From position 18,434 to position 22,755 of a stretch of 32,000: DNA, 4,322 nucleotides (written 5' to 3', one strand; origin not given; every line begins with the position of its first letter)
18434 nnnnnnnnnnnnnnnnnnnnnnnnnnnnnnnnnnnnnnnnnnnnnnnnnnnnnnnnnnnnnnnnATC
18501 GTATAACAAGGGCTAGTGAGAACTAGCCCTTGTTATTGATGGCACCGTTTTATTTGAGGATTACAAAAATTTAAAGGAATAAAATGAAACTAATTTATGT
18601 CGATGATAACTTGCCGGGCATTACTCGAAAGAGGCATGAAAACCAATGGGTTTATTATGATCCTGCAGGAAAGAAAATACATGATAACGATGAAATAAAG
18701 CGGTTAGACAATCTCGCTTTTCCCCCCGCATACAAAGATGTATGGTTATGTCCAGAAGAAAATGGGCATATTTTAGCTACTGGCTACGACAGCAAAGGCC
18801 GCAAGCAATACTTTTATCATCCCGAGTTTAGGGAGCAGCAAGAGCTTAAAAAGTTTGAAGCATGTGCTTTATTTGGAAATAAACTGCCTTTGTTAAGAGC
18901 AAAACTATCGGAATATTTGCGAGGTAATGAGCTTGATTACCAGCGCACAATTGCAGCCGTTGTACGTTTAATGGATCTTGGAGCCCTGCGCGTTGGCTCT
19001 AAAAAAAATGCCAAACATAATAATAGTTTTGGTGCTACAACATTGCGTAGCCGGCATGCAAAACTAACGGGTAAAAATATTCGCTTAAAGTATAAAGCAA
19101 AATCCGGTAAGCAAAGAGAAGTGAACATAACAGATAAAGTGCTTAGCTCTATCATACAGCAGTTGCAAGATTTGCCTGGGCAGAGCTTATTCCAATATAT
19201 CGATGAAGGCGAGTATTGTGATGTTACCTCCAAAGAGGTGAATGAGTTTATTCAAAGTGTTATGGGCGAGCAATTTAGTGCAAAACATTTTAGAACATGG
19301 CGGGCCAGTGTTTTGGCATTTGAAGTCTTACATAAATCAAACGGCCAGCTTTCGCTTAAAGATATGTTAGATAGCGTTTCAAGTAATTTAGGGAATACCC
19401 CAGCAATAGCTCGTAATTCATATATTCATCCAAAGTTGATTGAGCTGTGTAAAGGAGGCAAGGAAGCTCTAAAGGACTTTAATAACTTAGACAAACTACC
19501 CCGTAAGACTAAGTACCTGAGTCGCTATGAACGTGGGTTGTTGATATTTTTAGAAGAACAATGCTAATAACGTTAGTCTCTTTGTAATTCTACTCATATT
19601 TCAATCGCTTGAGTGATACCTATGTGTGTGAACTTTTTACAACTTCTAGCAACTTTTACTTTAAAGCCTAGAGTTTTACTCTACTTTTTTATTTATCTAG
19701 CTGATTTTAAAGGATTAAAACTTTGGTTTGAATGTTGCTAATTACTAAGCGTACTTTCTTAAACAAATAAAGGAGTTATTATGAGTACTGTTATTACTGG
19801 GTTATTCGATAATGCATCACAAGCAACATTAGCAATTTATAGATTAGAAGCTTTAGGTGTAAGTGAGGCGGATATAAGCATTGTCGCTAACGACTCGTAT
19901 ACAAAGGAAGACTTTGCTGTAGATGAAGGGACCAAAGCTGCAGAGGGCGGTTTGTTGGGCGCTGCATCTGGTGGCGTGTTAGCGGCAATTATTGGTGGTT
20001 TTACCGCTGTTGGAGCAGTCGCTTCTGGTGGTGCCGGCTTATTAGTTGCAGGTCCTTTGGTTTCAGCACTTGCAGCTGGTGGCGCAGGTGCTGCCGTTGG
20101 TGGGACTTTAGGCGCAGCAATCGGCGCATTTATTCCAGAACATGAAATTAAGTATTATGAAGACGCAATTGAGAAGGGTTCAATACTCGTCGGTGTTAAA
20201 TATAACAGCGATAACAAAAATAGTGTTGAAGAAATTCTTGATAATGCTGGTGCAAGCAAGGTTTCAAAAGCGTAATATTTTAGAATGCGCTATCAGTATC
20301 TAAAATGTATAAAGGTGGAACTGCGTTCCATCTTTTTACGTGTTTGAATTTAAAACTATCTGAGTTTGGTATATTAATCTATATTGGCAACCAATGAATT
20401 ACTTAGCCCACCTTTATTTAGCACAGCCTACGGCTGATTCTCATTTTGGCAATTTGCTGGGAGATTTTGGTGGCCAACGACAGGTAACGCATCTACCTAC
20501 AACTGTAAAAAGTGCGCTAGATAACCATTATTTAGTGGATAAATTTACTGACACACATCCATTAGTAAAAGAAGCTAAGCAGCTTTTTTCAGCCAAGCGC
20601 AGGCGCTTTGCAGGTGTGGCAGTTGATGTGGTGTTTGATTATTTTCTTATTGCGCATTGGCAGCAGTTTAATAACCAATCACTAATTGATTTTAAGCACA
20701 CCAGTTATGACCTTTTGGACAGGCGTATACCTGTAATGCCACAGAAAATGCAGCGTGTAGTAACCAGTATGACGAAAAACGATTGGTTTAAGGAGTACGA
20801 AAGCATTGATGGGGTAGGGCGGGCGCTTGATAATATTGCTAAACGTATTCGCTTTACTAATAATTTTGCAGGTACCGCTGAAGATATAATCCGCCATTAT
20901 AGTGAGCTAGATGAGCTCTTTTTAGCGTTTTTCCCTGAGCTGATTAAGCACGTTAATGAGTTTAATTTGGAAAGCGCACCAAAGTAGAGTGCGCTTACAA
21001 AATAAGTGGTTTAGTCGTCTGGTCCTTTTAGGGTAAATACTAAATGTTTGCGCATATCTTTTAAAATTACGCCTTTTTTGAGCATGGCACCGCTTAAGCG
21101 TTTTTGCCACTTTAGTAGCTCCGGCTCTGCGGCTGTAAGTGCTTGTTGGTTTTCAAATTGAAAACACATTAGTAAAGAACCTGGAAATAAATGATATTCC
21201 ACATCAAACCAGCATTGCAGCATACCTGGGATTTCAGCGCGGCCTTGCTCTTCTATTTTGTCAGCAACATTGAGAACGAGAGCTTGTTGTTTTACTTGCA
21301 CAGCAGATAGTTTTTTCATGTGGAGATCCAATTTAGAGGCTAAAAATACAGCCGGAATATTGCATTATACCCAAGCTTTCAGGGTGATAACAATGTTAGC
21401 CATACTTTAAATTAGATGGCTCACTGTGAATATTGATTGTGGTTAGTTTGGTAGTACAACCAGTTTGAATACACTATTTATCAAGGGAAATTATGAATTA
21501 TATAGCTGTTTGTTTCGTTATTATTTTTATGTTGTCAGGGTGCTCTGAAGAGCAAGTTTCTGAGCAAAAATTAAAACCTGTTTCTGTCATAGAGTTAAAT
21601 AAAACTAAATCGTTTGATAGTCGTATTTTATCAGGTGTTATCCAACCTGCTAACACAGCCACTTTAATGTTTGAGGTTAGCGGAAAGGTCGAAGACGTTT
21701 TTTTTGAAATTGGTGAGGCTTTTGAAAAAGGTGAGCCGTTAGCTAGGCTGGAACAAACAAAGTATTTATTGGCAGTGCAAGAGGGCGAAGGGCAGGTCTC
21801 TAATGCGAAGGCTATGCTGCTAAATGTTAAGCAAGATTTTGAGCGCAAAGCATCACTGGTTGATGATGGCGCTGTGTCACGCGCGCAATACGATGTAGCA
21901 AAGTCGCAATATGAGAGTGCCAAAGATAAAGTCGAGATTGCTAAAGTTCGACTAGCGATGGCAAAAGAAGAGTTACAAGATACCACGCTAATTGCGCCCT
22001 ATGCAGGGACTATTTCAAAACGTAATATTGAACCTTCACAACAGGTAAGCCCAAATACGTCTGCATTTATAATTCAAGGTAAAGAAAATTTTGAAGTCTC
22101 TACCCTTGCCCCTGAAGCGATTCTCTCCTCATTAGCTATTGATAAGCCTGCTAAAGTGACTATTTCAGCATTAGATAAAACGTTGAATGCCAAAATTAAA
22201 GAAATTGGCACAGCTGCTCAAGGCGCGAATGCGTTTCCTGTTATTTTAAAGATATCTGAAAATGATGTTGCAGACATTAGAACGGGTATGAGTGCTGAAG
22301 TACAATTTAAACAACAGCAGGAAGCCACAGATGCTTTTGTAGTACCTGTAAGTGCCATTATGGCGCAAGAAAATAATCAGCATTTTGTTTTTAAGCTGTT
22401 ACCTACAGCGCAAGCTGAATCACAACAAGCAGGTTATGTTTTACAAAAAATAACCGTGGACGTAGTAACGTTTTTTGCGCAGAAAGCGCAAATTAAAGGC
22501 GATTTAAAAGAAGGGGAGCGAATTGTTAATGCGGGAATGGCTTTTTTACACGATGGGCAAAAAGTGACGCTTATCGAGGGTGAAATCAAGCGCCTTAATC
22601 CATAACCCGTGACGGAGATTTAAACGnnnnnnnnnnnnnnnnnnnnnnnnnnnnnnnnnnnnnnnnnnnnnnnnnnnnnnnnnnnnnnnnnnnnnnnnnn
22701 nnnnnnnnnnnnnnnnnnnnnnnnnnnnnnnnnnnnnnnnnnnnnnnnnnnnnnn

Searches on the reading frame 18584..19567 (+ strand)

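Call 70: search_protein_families(library=pfam, proteins=[window:18584-19567:+], max_evalue=0.00001)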
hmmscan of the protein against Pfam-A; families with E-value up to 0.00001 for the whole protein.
window:18584-19567:+ (327 aa): 2 families
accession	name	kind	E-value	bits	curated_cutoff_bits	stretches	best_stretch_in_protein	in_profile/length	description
PF01028.25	Topoisom_I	-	5.1e-30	105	23.7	1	81-260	3-177/228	Eukaryotic DNA topoisomerase I, catalytic core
PF21338.2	Top1B_N_bact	-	1.5e-20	73.1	27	1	21-69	1-49/49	Bacterial DNA topoisomerase IB, N-terminal domain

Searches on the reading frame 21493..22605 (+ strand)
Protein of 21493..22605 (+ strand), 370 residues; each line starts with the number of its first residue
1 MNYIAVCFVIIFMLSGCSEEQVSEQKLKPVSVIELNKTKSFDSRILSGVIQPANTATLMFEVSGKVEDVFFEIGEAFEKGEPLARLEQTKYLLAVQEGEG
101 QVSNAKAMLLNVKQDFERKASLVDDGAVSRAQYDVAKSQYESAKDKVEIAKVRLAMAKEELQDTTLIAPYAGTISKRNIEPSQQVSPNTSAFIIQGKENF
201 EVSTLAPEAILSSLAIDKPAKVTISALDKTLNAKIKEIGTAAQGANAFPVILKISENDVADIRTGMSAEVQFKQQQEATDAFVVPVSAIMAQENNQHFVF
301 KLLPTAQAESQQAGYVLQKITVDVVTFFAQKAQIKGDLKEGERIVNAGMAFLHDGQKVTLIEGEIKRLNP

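Call 70: search_protein_families(library=pfam, proteins=[window:21493-22605:+], max_evalue=0.00001)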
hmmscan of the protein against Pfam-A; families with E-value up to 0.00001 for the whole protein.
window:21493-22605:+ (370 aa): 2 families
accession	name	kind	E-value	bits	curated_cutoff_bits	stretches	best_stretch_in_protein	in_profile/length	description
PF13437.12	HlyD_3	-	9.9e-14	52.4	22.2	1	165-257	1-96/106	HlyD family secretion protein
PF16576.10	HlyD_D23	-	6.7e-11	42.3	30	1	55-239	19-185/214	Barrel-sandwich domain of CusB or HlyD membrane-fusion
